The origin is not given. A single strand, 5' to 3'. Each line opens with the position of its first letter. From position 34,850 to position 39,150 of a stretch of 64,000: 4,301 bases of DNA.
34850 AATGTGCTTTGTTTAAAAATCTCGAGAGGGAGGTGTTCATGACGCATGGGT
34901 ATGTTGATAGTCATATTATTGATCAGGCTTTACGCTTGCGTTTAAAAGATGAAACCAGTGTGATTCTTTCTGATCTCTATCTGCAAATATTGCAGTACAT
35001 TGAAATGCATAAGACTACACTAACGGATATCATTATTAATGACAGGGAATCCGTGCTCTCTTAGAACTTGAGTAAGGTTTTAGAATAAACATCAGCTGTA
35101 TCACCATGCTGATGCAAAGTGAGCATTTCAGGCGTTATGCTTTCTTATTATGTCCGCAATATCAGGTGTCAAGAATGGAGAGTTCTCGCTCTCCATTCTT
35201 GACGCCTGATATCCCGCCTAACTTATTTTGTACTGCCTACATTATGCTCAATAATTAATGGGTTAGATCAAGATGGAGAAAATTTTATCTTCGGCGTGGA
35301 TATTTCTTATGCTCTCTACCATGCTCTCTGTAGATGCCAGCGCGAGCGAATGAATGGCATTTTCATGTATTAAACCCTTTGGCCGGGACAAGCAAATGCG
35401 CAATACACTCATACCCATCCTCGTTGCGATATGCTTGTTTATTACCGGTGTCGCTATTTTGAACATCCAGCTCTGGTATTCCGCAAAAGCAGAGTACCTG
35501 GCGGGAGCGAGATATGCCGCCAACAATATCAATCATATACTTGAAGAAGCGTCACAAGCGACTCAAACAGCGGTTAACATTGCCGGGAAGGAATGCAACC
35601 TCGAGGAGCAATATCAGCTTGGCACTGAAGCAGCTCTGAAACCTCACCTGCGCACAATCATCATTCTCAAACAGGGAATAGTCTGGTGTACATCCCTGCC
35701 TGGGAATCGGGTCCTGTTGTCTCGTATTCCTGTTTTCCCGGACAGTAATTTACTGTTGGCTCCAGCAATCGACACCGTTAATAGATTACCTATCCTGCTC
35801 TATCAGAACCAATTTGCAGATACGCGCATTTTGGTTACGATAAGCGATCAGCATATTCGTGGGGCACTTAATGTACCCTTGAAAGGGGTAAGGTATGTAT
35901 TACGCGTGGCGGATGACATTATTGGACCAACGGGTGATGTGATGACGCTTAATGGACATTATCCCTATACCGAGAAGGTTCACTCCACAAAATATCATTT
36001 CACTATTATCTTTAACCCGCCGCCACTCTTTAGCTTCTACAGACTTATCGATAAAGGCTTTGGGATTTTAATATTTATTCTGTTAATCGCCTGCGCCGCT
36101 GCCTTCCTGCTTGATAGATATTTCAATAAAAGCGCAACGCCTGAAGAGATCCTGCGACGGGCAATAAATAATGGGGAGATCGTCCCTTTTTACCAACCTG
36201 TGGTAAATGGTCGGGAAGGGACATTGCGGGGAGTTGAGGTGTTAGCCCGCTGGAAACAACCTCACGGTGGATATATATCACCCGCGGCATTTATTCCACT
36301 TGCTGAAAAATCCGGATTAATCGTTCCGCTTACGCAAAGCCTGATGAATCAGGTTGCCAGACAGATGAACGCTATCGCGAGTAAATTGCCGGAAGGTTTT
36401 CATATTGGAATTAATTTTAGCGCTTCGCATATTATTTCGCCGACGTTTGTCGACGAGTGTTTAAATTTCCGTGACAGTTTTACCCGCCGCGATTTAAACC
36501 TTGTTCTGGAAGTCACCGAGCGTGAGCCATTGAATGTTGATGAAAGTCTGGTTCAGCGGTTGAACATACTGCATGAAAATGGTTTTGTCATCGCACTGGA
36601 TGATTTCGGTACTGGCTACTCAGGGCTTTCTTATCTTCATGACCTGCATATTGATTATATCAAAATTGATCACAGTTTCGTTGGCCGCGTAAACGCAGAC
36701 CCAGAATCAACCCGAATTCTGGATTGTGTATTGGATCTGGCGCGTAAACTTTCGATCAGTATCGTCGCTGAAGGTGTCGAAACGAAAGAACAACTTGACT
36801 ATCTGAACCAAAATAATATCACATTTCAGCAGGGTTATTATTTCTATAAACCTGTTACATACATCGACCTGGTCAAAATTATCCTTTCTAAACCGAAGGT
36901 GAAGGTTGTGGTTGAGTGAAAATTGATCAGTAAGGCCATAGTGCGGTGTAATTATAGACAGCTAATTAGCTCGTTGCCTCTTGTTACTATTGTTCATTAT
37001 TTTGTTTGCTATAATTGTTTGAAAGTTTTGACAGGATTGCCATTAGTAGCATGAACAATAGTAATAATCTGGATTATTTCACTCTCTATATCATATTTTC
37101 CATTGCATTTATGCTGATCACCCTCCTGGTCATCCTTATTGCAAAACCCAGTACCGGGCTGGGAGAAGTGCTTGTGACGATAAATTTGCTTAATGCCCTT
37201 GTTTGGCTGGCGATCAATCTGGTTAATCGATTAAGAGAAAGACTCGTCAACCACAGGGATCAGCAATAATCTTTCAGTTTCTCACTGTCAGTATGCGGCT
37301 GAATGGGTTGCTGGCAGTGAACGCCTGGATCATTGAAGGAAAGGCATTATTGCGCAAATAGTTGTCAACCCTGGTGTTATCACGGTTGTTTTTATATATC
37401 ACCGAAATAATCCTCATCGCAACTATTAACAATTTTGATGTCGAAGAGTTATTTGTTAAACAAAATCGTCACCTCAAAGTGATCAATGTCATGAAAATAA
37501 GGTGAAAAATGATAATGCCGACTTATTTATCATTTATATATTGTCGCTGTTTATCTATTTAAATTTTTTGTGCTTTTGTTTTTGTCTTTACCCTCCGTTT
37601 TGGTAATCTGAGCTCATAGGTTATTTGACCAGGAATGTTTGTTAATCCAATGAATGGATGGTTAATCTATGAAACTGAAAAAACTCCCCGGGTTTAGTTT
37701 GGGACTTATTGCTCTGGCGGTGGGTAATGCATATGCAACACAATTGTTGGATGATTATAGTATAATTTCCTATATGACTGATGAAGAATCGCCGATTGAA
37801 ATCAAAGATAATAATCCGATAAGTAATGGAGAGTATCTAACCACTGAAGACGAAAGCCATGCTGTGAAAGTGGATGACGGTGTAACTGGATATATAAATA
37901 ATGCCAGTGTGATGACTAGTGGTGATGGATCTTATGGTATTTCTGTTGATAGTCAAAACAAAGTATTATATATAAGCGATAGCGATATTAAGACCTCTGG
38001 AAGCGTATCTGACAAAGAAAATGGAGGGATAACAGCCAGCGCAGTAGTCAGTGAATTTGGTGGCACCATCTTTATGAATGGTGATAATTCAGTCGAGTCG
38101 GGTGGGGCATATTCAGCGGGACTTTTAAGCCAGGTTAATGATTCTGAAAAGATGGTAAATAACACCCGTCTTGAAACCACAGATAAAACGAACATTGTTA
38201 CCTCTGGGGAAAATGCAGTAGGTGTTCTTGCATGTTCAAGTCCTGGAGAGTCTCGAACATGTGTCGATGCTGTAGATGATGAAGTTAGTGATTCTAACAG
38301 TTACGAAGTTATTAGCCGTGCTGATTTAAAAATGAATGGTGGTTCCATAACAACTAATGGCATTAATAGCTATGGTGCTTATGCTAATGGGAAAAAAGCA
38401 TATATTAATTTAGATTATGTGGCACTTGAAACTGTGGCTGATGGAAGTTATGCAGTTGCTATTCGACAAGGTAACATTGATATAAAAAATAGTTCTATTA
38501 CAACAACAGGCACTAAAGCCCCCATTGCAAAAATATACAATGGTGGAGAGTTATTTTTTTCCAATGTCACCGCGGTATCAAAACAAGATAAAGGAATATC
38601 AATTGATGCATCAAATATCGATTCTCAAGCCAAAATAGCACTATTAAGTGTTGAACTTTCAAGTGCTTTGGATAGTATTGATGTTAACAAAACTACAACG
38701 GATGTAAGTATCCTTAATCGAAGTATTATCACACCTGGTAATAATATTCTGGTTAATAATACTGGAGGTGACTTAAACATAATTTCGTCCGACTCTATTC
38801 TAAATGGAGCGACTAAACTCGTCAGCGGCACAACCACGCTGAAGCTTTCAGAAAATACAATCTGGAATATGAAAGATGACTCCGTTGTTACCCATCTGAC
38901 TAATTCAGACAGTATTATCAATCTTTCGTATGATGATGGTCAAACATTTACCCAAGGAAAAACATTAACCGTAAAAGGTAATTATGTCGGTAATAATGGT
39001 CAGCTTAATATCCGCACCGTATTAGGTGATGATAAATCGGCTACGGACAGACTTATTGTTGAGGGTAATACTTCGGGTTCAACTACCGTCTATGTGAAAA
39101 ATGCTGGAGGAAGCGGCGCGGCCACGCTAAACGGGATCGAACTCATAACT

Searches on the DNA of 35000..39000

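Call 6: search_rna_families(source=window, start=35000, end=39000, threshold=evalue, max_evalue=1)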
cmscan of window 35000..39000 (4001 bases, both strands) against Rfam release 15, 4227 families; matches with E-value up to 1: 0.
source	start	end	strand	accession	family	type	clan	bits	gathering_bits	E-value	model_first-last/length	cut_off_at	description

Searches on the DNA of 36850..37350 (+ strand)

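Call 5: search_dna_similar(query=window:36850-37350:+, collection=ecoli_genomes, mode=near, max_rows=30, rows=spread)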
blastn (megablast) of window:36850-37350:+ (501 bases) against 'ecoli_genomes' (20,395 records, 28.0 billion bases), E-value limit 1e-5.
Records with a match: 5052; places in all: 5088; records where one place covers at least 80% of the query: 4997.
Genomes with a match: 5050 of 5426; with a place that covers at least 80% of the query: 4995. Places per genome that has any: lowest 1, median 1, highest 2. On chromosomes: 5076 places; on plasmids: 12.
Best place of each record, by identity: >=99% 2479; 95-99% 2554; 90-95% 19.
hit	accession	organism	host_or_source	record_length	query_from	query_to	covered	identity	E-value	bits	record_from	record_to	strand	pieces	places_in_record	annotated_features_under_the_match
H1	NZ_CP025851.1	Escherichia coli strain 510016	Homo sapiens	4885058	1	501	100%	100.0%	0e+0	926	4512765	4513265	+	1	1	ymgF: cell division-associated protein YmgF | pdeG: EAL domain-containing protein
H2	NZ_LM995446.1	Escherichia coli strain K-12 substr. RV308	-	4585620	1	501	100%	100.0%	0e+0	926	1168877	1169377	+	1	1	ymgF: cell division-associated protein YmgF | pdeG: EAL domain-containing protein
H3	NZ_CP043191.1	Escherichia coli O16:H48 strain PG20180173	mouse gut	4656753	1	501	100%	100.0%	0e+0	926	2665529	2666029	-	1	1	ymgF: cell division-associated protein YmgF | pdeG: EAL domain-containing protein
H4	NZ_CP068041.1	Escherichia coli strain XJW9B277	Bovine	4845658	1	501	100%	100.0%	0e+0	926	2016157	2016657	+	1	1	ymgF: cell division-associated protein YmgF | pdeG: EAL domain-containing protein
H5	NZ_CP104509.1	Escherichia coli strain E2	Poultry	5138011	1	501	100%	100.0%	0e+0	926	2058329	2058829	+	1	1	ymgF: cell division-associated protein YmgF | pdeG: cyclic di-3',5'-guanosine monophosphate phosphodiesterase PdeG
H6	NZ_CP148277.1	Escherichia coli strain Z1323PEC0011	Dog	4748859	1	501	100%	100.0%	0e+0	926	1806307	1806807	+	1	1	ymgF: cell division-associated protein YmgF | pdeG: EAL domain-containing protein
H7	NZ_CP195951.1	Escherichia coli strain E1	Raw wastewater influent sample from the ...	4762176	1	501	100%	100.0%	0e+0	926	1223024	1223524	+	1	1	ymgF: cell division-associated protein YmgF | pdeG: EAL domain-containing protein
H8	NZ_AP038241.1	Escherichia coli strain HCM-26C-1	Gallus gallus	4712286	1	501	100%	100.0%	0e+0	926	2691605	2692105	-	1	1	ymgF: cell division-associated protein YmgF | pdeG: EAL domain-containing protein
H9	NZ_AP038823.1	Escherichia coli strain TB4328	Gallus gallus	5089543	1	501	100%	100.0%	0e+0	926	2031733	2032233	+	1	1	ymgF: cell division-associated protein YmgF | pdeG: cyclic di-3',5'-guanosine monophosphate phosphodiesterase PdeG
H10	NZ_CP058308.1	Escherichia coli strain AMSCJX04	Giant Panda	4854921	1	501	100%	99.8%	0e+0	920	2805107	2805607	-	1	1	ymgF: cell division-associated protein YmgF | pdeG: EAL domain-containing protein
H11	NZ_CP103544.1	Escherichia coli strain 3036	Homo sapiens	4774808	1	501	100%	99.8%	0e+0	920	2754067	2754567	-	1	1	ymgF: cell division-associated protein YmgF | pdeG: EAL domain-containing protein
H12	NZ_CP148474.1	Escherichia coli strain Z1323CEC0005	Chicken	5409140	1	501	100%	99.8%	0e+0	920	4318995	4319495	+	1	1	ymgF: cell division-associated protein YmgF | pdeG: cyclic diguanylate phosphodiesterase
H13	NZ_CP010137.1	Escherichia coli strain D2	dog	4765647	1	501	100%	99.6%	0e+0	915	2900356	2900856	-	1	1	ymgF: cell division-associated protein YmgF | pdeG: EAL domain-containing protein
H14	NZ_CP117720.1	Escherichia coli strain B1W1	water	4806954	1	501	100%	99.4%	0e+0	909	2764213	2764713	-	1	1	ymgF: cell division-associated protein YmgF | pdeG: EAL domain-containing protein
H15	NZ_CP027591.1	Escherichia coli strain 2014C-3011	Homo sapiens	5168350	1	501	100%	99.0%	0e+0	896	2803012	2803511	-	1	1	ymgF: cell division-associated protein YmgF | pdeG: EAL domain-containing protein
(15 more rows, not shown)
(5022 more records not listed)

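Call 31: search_dna_similar(query=window:36960-37090:+, collection=ecoli_genomes, mode=near, max_rows=40, rows=spread)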
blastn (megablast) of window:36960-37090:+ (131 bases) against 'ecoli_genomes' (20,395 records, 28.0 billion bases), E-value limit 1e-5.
Records with a match: 5048; places in all: 5050; records where one place covers at least 80% of the query: 5044.
Genomes with a match: 5046 of 5426; with a place that covers at least 80% of the query: 5042. Places per genome that has any: lowest 1, median 1, highest 2. On chromosomes: 5038 places; on plasmids: 12.
Best place of each record, by identity: >=99% 3994; 95-99% 1054.
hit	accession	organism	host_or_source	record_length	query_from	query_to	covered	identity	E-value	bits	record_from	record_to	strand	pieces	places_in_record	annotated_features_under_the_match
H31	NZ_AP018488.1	Escherichia coli O157:H7 strain PV15-279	Homo sapiens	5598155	1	131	100%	100.0%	2e-61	243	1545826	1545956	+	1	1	ymgF: cell division-associated protein YmgF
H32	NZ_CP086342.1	Escherichia coli strain ESY001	Homo sapiens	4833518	1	131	100%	100.0%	2e-61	243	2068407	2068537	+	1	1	ymgF: cell division-associated protein YmgF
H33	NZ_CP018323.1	Escherichia coli strain KSC9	porcine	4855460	1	131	100%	100.0%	2e-61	243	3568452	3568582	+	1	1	ymgF: cell division-associated protein YmgF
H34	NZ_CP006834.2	Escherichia coli APEC O2-211 strain APEC O2-211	Gallus gallus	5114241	1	131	100%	100.0%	2e-61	243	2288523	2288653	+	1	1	ymgF: cell division-associated protein YmgF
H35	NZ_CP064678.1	Escherichia coli K-12 strain CETR3G40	not applicable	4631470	1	131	100%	100.0%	2e-61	243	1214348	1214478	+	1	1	ymgF: cell division-associated protein YmgF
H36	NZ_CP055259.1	Escherichia coli strain AH62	chicken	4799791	1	131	100%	100.0%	2e-61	243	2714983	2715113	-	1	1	ymgF: cell division-associated protein YmgF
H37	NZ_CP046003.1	Escherichia coli strain 1916D6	swine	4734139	1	131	100%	100.0%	2e-61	243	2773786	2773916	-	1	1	ymgF: cell division-associated protein YmgF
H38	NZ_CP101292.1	Escherichia coli strain 2003-3014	Homo sapiens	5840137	1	131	100%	100.0%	2e-61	243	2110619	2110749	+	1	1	ymgF: cell division-associated protein YmgF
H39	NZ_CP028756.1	Escherichia coli strain A19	Vampire bat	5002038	1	131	100%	100.0%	2e-61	243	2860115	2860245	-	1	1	ymgF: cell division-associated protein YmgF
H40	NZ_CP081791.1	Escherichia coli strain CT01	-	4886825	1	131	100%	100.0%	2e-61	243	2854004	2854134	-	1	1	ymgF: cell division-associated protein YmgF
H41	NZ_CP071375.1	Escherichia coli strain E105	fish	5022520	1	131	100%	100.0%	2e-61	243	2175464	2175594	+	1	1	ymgF: cell division-associated protein YmgF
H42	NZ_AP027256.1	Escherichia coli strain JNE141411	Homo sapiens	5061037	1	131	100%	100.0%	2e-61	243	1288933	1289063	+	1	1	ymgF: cell division-associated protein YmgF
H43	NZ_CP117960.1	Escherichia coli strain B-3008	Homo sapiens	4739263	1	131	100%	100.0%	2e-61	243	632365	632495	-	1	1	ymgF: cell division-associated protein YmgF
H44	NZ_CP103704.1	Escherichia coli strain ST361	Homo sapiens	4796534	1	131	100%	100.0%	2e-61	243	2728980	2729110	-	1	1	ymgF: cell division-associated protein YmgF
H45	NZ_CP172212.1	Escherichia coli strain GF8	chicken meat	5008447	1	131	100%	100.0%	2e-61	243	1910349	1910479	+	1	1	ymgF: cell division-associated protein YmgF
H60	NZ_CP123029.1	Escherichia coli strain 20-20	Homo sapiens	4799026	1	131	100%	99.2%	9e-60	237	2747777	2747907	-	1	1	ymgF: cell division-associated protein YmgF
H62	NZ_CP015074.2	Escherichia coli strain Ecol_745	Homo sapiens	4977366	1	131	100%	98.5%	4e-58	231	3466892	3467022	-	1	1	ymgF: cell division-associated protein YmgF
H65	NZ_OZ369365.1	Escherichia coli strain Esc30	not applicable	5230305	1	131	100%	98.5%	4e-58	231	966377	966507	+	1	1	ymgF: cell division-associated protein YmgF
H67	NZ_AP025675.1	Escherichia coli strain Rb-3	Homo sapiens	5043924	1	131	100%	97.7%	2e-56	226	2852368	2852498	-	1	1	ymgF: cell division-associated protein YmgF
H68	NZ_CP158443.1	Escherichia coli strain ATCC 25922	Homo sapiens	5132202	1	131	100%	97.7%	2e-56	226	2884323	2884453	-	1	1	ymgF: cell division-associated protein YmgF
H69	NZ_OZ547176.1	Escherichia coli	Homo sapiens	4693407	1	131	100%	97.7%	2e-56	226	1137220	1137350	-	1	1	ymgF: cell division-associated protein YmgF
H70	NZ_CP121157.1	Escherichia coli strain E89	bovine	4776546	91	131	31%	100.0%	2e-11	77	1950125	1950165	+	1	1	ymgF: cell division-associated protein YmgF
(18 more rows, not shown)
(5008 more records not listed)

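Call 32: get_annotated_region(hit=H60, flank=200)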
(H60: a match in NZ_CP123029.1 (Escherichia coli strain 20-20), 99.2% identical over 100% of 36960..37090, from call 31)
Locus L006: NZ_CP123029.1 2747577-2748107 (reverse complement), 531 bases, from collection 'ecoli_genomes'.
description: Escherichia coli strain 20-20 chromosome, complete genome
organism: Escherichia coli strain 20-20 (NCBI taxid 562)
replicon: chromosome; assembly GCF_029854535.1
host: Homo sapiens; source: Bronchoalveolar Lavage Fluid; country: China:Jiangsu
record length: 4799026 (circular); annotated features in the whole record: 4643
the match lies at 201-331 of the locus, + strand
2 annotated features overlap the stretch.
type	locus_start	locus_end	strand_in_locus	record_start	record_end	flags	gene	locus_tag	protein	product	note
CDS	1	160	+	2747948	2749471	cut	pdeG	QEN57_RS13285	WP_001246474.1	EAL domain-containing protein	-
CDS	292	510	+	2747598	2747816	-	ymgF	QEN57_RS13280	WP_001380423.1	cell division-associated protein YmgF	-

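Call 33: get_annotated_region(hit=H62, flank=200)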
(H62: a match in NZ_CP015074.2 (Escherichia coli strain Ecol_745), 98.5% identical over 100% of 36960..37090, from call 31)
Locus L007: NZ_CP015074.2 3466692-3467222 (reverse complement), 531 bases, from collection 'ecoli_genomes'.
description: Escherichia coli strain Ecol_745 chromosome, complete genome
organism: Escherichia coli strain Ecol_745 (NCBI taxid 562)
replicon: chromosome; assembly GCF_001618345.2
host: Homo sapiens; source: missing; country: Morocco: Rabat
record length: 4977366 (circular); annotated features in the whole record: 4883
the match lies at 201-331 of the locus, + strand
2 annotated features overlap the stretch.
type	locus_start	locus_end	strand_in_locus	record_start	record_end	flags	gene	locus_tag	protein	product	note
CDS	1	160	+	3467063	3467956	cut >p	-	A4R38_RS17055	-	cyclic diguanylate phosphodiesterase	incomplete; partial in the middle of a contig; missing N-terminus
CDS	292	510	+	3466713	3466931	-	ymgF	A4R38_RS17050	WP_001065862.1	cell division-associated protein YmgF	-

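Call 34: get_annotated_region(hit=H65, flank=200)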
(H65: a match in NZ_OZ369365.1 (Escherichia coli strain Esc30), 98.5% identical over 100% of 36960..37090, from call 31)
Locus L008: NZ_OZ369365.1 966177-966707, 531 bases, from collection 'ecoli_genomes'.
description: Escherichia coli strain Esc30 isolate Esc30 chromosome 1, complete sequence
organism: Escherichia coli strain Esc30 (NCBI taxid 562)
replicon: chromosome; assembly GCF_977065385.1
host: not applicable; source: not applicable; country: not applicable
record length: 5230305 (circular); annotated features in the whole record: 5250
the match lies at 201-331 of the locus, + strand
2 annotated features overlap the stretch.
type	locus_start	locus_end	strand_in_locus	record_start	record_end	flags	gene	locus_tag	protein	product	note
CDS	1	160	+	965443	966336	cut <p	-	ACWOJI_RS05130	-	cyclic diguanylate phosphodiesterase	incomplete; partial in the middle of a contig; missing N-terminus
CDS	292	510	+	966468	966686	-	ymgF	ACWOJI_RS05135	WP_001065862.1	cell division-associated protein YmgF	-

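Call 35: get_annotated_region(hit=H67, flank=200)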
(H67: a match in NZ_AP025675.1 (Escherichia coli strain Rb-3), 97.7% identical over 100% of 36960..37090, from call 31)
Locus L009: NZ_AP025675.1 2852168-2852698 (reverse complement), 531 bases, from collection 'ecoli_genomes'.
description: Escherichia coli strain Rb-3 chromosome, complete genome
organism: Escherichia coli strain Rb-3 (NCBI taxid 562)
replicon: chromosome; assembly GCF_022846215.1
host: Homo sapiens; source: -; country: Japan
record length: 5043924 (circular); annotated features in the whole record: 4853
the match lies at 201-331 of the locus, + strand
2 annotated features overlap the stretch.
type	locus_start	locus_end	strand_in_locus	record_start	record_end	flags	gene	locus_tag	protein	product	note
CDS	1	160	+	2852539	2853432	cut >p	-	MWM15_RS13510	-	cyclic diguanylate phosphodiesterase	incomplete; partial in the middle of a contig; missing N-terminus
CDS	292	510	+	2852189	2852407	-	ymgF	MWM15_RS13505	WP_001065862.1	cell division-associated protein YmgF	-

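Call 36: get_annotated_region(hit=H68, flank=200)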
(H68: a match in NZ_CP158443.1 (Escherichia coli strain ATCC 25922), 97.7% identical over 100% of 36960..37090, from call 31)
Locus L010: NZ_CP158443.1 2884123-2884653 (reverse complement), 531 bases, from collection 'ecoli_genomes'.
description: Escherichia coli strain ATCC 25922 chromosome, complete genome
organism: Escherichia coli strain ATCC 25922 (NCBI taxid 562)
replicon: chromosome; assembly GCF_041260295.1
host: Homo sapiens; source: clinical sample; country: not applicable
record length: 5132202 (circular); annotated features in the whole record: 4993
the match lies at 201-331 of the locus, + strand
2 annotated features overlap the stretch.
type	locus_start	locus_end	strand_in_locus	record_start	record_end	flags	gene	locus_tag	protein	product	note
CDS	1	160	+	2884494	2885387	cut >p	-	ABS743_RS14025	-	cyclic diguanylate phosphodiesterase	incomplete; partial in the middle of a contig; missing N-terminus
CDS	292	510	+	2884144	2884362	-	ymgF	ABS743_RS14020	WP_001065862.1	cell division-associated protein YmgF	-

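Call 37: get_annotated_region(hit=H69, flank=200)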
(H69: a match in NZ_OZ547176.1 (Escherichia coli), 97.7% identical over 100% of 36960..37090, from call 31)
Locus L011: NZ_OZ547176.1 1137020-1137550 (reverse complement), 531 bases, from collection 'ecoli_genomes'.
description: Escherichia coli isolate AF16 chromosome 1, complete sequence
organism: Escherichia coli (NCBI taxid 562)
replicon: chromosome; assembly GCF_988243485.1
host: Homo sapiens; source: blood culture; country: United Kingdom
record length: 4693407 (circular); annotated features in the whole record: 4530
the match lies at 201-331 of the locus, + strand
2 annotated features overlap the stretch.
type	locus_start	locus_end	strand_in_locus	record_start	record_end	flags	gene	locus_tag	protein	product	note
CDS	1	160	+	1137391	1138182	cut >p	-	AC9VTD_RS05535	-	cyclic diguanylate phosphodiesterase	incomplete; partial in the middle of a contig; missing N-terminus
CDS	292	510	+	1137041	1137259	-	ymgF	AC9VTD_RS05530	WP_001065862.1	cell division-associated protein YmgF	-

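Call 38: get_annotated_region(hit=H70, flank=2500)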
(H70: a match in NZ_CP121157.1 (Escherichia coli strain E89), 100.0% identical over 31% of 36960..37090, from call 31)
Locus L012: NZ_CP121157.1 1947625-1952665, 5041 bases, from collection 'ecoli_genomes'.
description: Escherichia coli strain E89 chromosome, complete genome
organism: Escherichia coli strain E89 (NCBI taxid 562)
replicon: chromosome; assembly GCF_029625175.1
host: bovine; source: -; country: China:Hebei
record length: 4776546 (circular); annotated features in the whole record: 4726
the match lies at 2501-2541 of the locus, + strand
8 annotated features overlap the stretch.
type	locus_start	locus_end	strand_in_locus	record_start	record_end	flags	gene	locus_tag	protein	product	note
CDS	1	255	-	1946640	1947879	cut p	bluF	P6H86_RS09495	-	blue light-responsive regulator BluF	frameshifted; internal stop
CDS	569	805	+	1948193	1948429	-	ycgZ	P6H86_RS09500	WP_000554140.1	regulatory protein YcgZ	-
CDS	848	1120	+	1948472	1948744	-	ymgA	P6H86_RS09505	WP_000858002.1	two-component-system connector protein YmgA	-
CDS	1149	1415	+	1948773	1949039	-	ariR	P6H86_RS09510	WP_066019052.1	biofilm/acid-resistance regulator AriR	-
CDS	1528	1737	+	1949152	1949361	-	-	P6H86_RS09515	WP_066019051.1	hypothetical protein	-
CDS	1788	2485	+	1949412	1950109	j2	-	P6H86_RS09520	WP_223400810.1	IS1-like element IS1X2 family transposase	programmed frameshift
CDS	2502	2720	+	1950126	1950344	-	ymgF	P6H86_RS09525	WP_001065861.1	cell division-associated protein YmgF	-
CDS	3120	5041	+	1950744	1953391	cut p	ycgH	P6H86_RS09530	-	autotransporter YcgH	frameshifted; internal stop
